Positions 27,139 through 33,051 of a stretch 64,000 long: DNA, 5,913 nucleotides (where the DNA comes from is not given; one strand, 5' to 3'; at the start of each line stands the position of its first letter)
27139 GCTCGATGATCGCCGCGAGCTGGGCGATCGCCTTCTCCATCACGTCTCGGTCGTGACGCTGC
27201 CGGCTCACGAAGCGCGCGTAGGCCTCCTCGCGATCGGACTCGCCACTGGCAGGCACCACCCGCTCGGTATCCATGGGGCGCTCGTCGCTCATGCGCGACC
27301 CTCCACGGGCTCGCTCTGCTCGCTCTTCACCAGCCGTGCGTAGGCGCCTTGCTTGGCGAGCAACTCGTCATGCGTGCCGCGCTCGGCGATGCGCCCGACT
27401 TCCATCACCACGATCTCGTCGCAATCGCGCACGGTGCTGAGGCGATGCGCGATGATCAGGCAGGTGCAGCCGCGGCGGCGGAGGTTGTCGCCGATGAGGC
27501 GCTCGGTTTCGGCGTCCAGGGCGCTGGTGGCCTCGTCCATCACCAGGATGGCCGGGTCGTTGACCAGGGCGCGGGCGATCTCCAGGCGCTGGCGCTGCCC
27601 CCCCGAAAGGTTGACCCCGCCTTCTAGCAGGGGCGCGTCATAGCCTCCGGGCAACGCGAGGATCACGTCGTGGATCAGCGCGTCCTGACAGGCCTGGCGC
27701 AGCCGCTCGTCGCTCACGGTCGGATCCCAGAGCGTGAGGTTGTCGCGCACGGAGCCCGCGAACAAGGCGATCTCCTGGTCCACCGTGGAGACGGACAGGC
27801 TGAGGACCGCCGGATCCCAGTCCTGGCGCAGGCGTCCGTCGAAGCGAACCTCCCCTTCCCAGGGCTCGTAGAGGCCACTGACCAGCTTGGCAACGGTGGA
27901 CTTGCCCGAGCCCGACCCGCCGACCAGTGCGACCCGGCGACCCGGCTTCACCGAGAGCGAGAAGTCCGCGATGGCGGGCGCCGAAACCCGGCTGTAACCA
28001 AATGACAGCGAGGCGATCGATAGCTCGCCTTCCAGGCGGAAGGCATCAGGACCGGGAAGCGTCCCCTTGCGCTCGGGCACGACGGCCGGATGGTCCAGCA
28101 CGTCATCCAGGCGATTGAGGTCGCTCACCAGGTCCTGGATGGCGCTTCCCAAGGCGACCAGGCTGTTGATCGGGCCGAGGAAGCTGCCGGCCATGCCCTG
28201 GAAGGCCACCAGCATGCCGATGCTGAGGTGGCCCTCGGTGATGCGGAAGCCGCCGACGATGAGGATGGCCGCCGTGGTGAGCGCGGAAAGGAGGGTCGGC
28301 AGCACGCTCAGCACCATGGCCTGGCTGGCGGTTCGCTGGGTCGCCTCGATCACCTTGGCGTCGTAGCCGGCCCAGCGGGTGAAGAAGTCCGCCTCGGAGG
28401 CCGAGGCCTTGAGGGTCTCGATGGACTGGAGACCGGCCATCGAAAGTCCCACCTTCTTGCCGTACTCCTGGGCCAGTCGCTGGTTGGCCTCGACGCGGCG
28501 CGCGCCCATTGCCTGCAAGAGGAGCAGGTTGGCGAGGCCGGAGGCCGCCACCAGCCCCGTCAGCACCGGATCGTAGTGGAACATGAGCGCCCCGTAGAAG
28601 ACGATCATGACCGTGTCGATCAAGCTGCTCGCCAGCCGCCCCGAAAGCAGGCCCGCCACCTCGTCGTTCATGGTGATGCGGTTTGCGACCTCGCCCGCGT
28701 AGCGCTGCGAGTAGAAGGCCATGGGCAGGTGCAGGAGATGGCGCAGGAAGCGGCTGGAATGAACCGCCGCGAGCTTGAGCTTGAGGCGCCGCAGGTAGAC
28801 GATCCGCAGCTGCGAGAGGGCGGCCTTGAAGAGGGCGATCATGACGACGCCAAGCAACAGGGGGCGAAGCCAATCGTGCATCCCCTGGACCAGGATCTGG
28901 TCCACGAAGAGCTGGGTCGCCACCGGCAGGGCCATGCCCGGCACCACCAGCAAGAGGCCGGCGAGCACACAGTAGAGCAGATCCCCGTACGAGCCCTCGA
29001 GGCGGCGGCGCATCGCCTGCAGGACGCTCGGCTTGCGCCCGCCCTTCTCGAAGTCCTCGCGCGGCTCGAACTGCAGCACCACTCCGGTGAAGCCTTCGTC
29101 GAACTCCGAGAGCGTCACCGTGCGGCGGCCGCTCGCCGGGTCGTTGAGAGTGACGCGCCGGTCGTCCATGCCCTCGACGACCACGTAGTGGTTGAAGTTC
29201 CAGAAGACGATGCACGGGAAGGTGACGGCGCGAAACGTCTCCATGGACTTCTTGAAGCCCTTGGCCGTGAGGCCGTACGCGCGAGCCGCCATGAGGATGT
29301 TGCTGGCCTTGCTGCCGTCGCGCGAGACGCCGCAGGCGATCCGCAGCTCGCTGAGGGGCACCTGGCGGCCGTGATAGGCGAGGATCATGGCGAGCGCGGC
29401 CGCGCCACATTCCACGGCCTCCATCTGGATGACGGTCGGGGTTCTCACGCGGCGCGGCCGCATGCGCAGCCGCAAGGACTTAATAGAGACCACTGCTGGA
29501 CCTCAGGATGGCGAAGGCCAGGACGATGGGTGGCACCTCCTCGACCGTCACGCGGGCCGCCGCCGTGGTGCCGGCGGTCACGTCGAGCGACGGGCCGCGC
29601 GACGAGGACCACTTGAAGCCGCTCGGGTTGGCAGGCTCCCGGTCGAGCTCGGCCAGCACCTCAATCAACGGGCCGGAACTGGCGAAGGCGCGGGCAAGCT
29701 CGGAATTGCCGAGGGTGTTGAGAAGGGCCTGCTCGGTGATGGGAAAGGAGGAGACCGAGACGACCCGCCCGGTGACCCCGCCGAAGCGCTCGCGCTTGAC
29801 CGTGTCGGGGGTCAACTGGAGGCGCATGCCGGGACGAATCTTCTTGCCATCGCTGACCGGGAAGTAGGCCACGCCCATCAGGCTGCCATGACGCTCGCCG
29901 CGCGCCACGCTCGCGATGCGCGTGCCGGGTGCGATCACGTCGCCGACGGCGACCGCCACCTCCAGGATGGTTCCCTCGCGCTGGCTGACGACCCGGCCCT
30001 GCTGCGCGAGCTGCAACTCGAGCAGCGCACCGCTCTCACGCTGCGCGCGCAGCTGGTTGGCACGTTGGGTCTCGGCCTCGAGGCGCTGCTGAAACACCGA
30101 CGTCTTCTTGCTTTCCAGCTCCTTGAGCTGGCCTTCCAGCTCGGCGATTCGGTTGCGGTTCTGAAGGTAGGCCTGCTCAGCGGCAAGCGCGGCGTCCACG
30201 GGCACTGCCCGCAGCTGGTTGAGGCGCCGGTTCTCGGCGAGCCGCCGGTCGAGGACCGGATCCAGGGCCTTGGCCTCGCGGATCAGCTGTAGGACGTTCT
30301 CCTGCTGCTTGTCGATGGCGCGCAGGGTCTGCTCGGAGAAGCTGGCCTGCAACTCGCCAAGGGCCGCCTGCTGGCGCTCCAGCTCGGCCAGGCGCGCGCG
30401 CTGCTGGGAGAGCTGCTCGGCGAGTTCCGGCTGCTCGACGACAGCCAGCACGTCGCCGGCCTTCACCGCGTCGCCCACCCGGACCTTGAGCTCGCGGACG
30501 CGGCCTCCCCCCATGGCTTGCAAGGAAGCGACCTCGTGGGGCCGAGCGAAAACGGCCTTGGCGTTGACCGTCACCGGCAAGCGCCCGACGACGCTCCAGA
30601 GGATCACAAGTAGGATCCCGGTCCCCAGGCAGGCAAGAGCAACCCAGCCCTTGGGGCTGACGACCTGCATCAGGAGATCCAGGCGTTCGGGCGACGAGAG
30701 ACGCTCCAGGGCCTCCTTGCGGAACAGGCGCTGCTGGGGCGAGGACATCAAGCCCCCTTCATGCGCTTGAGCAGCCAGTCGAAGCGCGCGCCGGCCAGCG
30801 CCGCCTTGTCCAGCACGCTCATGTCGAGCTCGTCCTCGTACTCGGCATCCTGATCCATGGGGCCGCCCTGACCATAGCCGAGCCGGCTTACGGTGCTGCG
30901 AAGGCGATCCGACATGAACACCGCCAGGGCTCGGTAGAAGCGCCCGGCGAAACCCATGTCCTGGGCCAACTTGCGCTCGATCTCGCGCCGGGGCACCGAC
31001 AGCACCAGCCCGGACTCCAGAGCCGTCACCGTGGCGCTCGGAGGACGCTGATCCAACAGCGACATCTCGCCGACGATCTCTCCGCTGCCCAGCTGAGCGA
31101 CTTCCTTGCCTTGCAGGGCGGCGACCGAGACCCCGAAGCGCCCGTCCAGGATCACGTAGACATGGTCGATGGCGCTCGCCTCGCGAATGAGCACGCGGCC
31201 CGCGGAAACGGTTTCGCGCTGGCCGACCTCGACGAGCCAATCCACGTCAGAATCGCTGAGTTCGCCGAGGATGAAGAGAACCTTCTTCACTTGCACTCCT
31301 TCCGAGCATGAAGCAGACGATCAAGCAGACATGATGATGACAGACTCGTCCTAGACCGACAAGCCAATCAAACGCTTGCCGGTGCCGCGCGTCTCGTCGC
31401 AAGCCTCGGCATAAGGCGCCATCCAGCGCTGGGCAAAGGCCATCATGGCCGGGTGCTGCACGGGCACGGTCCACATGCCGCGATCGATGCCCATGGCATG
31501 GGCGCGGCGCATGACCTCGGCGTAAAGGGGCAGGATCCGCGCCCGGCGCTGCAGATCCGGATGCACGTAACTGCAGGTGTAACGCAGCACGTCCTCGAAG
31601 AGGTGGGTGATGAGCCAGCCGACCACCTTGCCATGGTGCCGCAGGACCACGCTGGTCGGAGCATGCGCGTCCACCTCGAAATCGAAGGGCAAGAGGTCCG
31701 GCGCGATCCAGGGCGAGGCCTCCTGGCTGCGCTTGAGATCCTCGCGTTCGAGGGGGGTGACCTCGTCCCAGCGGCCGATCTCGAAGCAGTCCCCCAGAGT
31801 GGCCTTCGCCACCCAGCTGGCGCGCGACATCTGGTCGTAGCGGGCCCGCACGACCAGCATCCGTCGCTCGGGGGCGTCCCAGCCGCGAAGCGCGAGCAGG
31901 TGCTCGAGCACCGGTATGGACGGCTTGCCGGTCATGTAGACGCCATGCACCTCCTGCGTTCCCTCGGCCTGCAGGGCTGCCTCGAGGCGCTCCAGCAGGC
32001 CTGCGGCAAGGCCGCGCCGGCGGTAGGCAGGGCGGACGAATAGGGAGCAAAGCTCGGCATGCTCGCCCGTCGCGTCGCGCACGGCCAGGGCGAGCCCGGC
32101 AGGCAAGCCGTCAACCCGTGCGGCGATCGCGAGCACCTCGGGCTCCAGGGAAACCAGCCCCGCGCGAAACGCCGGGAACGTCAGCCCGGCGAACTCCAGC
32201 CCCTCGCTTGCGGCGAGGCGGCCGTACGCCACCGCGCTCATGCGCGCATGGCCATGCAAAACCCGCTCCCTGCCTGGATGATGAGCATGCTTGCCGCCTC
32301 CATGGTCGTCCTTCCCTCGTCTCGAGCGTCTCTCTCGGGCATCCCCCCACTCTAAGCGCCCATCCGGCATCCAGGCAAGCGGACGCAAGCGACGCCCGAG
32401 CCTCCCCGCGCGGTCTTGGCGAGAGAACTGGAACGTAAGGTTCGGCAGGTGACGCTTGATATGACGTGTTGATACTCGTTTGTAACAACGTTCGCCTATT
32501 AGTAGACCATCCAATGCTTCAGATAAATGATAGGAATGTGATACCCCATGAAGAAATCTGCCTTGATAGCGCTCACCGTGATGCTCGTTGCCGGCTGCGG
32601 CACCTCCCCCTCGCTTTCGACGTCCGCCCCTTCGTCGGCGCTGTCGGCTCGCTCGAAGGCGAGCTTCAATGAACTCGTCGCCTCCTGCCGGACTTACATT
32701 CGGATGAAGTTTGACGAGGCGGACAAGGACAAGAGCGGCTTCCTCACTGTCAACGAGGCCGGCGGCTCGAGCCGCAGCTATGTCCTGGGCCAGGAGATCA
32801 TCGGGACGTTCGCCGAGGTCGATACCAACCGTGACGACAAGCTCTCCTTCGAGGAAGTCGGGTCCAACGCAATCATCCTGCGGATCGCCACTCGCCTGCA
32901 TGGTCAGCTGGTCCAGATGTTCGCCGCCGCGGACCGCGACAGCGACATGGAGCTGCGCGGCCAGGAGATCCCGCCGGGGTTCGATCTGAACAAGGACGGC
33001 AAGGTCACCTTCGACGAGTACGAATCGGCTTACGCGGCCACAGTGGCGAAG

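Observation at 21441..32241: NHLP-leader peptide locus with Cys-free cores, no visible maturase and an expanded diderm export operon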

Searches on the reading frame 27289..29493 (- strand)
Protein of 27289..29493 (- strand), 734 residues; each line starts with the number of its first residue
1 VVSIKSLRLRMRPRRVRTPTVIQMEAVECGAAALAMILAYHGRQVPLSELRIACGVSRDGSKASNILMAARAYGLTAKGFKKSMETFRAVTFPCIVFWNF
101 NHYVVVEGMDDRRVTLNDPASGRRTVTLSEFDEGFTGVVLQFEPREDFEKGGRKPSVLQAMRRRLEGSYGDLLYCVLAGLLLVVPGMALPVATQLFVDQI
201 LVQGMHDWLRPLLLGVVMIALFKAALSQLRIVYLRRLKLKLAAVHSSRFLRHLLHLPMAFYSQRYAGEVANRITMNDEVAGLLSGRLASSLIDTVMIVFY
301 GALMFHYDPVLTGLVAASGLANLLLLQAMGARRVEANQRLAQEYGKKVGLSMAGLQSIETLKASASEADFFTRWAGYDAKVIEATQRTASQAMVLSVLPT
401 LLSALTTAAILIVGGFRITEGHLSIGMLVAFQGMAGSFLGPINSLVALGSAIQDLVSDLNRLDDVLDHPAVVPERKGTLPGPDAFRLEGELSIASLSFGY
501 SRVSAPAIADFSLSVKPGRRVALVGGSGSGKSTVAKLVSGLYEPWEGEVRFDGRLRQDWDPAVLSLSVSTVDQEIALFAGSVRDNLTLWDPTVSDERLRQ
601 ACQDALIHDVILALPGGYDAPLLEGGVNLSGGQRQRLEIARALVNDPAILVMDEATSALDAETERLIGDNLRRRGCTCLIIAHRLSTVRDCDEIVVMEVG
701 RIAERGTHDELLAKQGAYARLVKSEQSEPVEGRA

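Call 6: search_protein_families(library=ncbifam, proteins=[window:27289-29493:-], max_evalue=0.01)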
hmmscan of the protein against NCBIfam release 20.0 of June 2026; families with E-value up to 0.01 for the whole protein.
window:27289-29493:- (734 aa): 191 families (the best 25 are shown)
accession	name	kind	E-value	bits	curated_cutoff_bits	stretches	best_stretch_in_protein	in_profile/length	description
TIGR03796.1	NHLM_micro_ABC1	equivalog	0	1065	853.3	1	17-723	1-710/710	NHLP family bacteriocin export ABC transporter peptidase/permease/ATPase subunit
TIGR01846.1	type_I_sec_HlyB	subfamily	8.7e-133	444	725.55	1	32-724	3-691/694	type I secretion system permease/ATPase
TIGR03797.1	NHLM_micro_ABC2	equivalog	3.6e-110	369.5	709.4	1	152-723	118-683/686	NHLP bacteriocin export ABC transporter permease/ATPase subunit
TIGR03375.1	type_I_sec_LssB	subfamily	4.9e-107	358.9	693.1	1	32-715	5-692/696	type I secretion system permease/ATPase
TIGR01193.1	bacteriocin_ABC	subfamily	8.2e-95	318.8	523.85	1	23-723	1-707/708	peptide cleavage/export ABC transporter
TIGR02203.1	MsbA_lipidA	equivalog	2.5e-94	316.8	602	1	184-723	28-567/572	lipid A export permease/ATP-binding protein MsbA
TIGR02204.1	MsbA_rel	hypoth_equivalog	9.7e-94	315.1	780.4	1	186-723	34-573/576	ABC transporter, permease/ATP-binding protein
TIGR00958.1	3a01208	subfamily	7.8e-84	282.3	874.6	1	162-722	150-711/711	antigen peptide transporter 2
NF052233.1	CphA_assoc_ABC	equivalog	5e-81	273.1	880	1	177-726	196-744/766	cyanophycin metabolism-associated ABC transporter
NF045513.1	HepA_fam_ABC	equivalog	1.6e-78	264.7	725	1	216-718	101-602/610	heterocyst formation ABC transporter subunit HepA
NF010178.0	PRK13657.1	equivalog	6.4e-77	259.3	733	1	174-725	23-570/588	glucan ABC transporter ATP-binding protein/ permease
TIGR01842.1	type_I_sec_PrtD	subfamily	8.3e-73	245.7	510.15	1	197-714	33-543/544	type I secretion system permease/ATPase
NF008381.0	PRK11176.1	equivalog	1.9e-71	241.1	867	1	246-723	101-577/582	lipid A ABC transporter ATP-binding protein/permease MsbA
TIGR02857.1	CydD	equivalog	5.9e-62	210.3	435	1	177-697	14-529/529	thiol reductant ABC exporter subunit CydD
NF008055.0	PRK10789.1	equivalog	2.2e-60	204.7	845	1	173-728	24-574/590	SmdA family multidrug ABC transporter permease/ATP-binding protein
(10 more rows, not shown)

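Call 7: search_protein_families(library=pfam, proteins=[window:27289-29493:-], max_evalue=0.01)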
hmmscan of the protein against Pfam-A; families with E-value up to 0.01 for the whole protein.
window:27289-29493:- (734 aa): 6 families
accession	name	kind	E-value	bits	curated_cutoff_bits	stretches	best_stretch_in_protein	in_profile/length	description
PF03412.21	Peptidase_C39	-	1.7e-38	131.9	22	1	18-146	2-132/133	Peptidase C39 family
PF00005.33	ABC_tran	-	4.6e-28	99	25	1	510-657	3-137/137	ABC transporter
PF00664.28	ABC_membrane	-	1.5e-25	90.9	28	1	173-441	2-273/274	ABC transporter transmembrane region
PF02463.25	SMC_N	-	2.2e-05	24.4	40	1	628-697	136-211/220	RecF/RecN/SMC N terminal domain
PF13529.12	Peptidase_C39_2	-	0.00025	22.1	24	0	28-120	15-143/143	Peptidase_C39 like family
PF12385.14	Peptidase_C70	-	0.00065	20.1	19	1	22-133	11-138/141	Papain-like cysteine protease AvrRpt2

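Call 8: find_encoding_contigs(protein=window:27289-29493:-, flank=10000, max_places=4)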
Protein window:27289-29493:- (734 aa): 1 contig read that carries it; 1 place shown.
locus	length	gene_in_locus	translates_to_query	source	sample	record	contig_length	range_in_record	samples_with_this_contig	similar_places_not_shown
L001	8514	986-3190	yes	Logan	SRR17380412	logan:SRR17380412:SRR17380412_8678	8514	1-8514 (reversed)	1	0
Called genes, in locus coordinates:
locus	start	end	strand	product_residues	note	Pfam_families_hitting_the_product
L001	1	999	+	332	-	?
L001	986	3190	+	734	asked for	PF03412:Peptidase_C39, PF13529:Peptidase_C39_2 (faint), PF00664:ABC_membrane, PF00005:ABC_tran, PF02463:SMC_N (faint)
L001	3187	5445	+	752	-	PF00664:ABC_membrane, PF00005:ABC_tran, PF02463:SMC_N (faint)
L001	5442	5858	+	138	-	-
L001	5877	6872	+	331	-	PF13620:CarboxypepD_reg, PF13715:CarbopepD_reg_2 (weak)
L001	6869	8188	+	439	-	PF02321:OEP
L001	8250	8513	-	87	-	?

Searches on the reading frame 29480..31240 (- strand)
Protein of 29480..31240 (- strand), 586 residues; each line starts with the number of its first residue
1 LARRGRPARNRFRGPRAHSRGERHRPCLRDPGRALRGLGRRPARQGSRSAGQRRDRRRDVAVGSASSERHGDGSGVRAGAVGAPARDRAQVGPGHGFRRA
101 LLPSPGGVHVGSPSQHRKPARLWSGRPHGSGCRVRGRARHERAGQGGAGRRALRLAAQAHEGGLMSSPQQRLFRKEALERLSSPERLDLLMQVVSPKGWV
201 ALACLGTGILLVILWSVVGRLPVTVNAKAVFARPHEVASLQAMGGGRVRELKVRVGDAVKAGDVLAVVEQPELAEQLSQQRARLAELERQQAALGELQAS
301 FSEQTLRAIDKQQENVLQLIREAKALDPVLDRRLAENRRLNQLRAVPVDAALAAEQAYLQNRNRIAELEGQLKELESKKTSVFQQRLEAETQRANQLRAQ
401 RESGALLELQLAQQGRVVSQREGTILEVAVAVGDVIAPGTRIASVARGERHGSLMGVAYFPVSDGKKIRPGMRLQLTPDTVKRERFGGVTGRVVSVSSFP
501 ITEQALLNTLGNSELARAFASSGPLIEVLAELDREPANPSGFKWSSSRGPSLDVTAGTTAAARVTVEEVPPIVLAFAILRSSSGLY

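Call 6: search_protein_families(library=ncbifam, proteins=[window:29480-31240:-], max_evalue=0.01)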
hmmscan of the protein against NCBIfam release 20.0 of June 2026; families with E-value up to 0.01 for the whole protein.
window:29480-31240:- (586 aa): 16 families
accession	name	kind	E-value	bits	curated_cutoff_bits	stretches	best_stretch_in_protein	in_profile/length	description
TIGR03794.1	NHLM_micro_HlyD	equivalog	2.7e-109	365.9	156.2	1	180-581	1-421/421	NHLP bacteriocin system secretion protein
TIGR01843.1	type_I_hlyD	subfamily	5e-17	62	208.65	2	198-310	4-121/422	HlyD family type I secretion periplasmic adaptor subunit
TIGR00998.1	8a0101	subfamily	1.8e-11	43.6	390.8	1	211-482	19-269/334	EmrA/EmrK family multidrug efflux transporter periplasmic adaptor subunit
TIGR01730.1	RND_mfp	subfamily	6.6e-10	38.4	94.9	1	232-293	21-86/322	efflux RND transporter periplasmic adaptor subunit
TIGR02971.1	heterocyst_DevB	subfamily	3.3e-08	33.3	129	1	237-490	16-276/327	ABC exporter membrane fusion protein, DevB family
TIGR01000.1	bacteriocin_acc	subfamily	3.5e-08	32.8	258.85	1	210-303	33-126/457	bacteriocin secretion accessory protein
NF002939.0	PRK03598.1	equivalog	4.8e-08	32.5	393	1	245-498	52-285/332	secretion protein HlyD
NF004547.1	PRK05889.1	equivalog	1.3e-07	31.7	75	1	245-269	47-71/71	biotin/lipoyl-binding carrier protein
NF007785.0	PRK10476.1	equivalog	7.5e-06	25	376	1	199-445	13-239/347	multidrug transporter subunit MdtN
TIGR00999.1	8a0102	subfamily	6e-05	22.3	319.3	0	379-483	57-158/271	CzcB/NccB family metal efflux transporter periplasmic adaptor subunit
NF006761.0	PRK09282.1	domain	8.9e-05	21.1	402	0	235-278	519-562/591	pyruvate carboxylase subunit B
TIGR01348.1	PDHac_trf_long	equivalog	0.0001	21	552.1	1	244-439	49-185/587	dihydrolipoyllysine-residue acetyltransferase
NF008814.0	PRK11854.1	equivalog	0.00014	20.4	722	0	246-293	258-305/637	pyruvate dehydrogenase complex dihydrolipoyllysine-residue acetyltransferase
NF005457.0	PRK07051.1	equivalog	0.0016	18.6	87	0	239-269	49-79/80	acetyl-CoA carboxylase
TIGR03309.1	matur_yqeB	equivalog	0.0045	16.5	220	0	241-278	168-204/256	selenium-dependent molybdenum cofactor biosynthesis protein YqeB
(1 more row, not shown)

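Call 7: search_protein_families(library=pfam, proteins=[window:29480-31240:-], max_evalue=0.01)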
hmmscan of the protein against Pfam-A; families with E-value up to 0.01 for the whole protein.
window:29480-31240:- (586 aa): 5 families
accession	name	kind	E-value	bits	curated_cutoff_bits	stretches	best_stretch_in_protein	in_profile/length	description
PF16576.10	HlyD_D23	-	9.8e-09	35.2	30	2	236-325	18-105/214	Barrel-sandwich domain of CusB or HlyD membrane-fusion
PF13437.12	HlyD_3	-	2.9e-08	34.9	22.2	1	417-498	2-78/106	HlyD family secretion protein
PF13533.13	Biotin_lipoyl_2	-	1.5e-07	31.5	29.8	1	245-268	8-31/32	Biotin-lipoyl like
PF00364.28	Biotin_lipoyl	-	1.5e-05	25.2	22.1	0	248-269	16-37/73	Biotin-requiring enzyme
PF10011.15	DUF2254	-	0.0014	17.9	28.8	0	373-449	172-247/368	Predicted membrane protein (DUF2254)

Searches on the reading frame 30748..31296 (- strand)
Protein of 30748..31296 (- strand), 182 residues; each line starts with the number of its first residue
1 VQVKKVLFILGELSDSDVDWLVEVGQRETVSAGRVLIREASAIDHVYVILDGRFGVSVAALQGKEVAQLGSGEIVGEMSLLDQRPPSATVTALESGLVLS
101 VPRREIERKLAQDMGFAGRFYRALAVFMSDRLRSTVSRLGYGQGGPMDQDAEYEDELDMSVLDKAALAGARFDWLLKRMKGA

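Call 6: search_protein_families(library=ncbifam, proteins=[window:30748-31296:-], max_evalue=0.01)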
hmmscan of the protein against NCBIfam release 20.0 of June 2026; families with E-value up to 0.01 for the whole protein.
window:30748-31296:- (182 aa): 6 families
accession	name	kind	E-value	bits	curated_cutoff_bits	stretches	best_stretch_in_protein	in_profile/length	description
TIGR03896.1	cyc_nuc_ocin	subfamily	1.4e-53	182.4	161.05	1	3-179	139-317/317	bacteriocin-type transport-associated protein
NF058543.1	ActPatMycb56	equivalog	1.1e-07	31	460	1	15-94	9-89/317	acetyltransferase Pat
NF041163.2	encap_f2b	equivalog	7.7e-07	28.6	400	1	10-114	79-187/450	family 2B encapsulin nanocompartment shell protein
NF008732.0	PRK11753.1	equivalog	2.2e-06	27.3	266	1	14-138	12-135/214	cAMP-activated global transcriptional regulator CRP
NF007707.0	PRK10402.1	subfamily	2.8e-06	27.1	180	1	31-138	37-142/226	transcriptional regulator YeiL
NF006901.0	PRK09392.1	equivalog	0.00056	19.3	211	1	7-129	12-135/236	transcriptional activator FtrB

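Call 7: search_protein_families(library=pfam, proteins=[window:30748-31296:-], max_evalue=0.01)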
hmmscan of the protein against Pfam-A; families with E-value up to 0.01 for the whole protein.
window:30748-31296:- (182 aa): 1 family
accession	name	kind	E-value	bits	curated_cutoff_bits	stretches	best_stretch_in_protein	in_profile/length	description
PF00027.35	cNMP_binding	-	3.9e-18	65.6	27.5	1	28-113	2-89/89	Cyclic nucleotide-binding domain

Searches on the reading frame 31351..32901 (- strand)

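Call 6: search_protein_families(library=ncbifam, proteins=[window:31351-32901:-], max_evalue=0.01)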
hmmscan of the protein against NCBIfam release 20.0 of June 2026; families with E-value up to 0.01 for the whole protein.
window:31351-32901:- (516 aa): 4 families
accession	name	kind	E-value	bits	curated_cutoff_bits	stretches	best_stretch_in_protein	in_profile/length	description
TIGR01575.1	rimI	equivalog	0.00081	19.5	86.4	0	276-318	50-92/132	ribosomal protein S18-alanine N-acetyltransferase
TIGR03827.1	GNAT_ablB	equivalog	0.00098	18.6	205.1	1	270-319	172-221/266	putative beta-lysine N-acetyltransferase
NF002959.0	PRK03624.1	equivalog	0.0018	18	124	1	282-318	73-109/147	GNAT family acetyltransferase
NF040501.1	resist_ArsN2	equivalog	0.004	16.8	125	1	276-319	43-86/133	arsenic resistance N-acetyltransferase ArsN2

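Call 7: search_protein_families(library=pfam, proteins=[window:31351-32901:-], max_evalue=0.01)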
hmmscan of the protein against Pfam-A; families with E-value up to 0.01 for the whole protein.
window:31351-32901:- (516 aa): 4 families
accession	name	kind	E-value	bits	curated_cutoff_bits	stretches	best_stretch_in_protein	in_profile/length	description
PF00583.31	Acetyltransf_1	-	1.4e-16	61.3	20.7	2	254-333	32-112/116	Acetyltransferase (GNAT) family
PF13508.13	Acetyltransf_7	-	2.8e-08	34.5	27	1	261-315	8-62/84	Acetyltransferase (GNAT) domain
PF13673.13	Acetyltransf_10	-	1.9e-06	28.3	23.6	1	253-315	28-85/128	Acetyltransferase (GNAT) domain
PF08445.16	FR47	-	0.0013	19.1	22.1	1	282-335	22-75/86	FR47-like protein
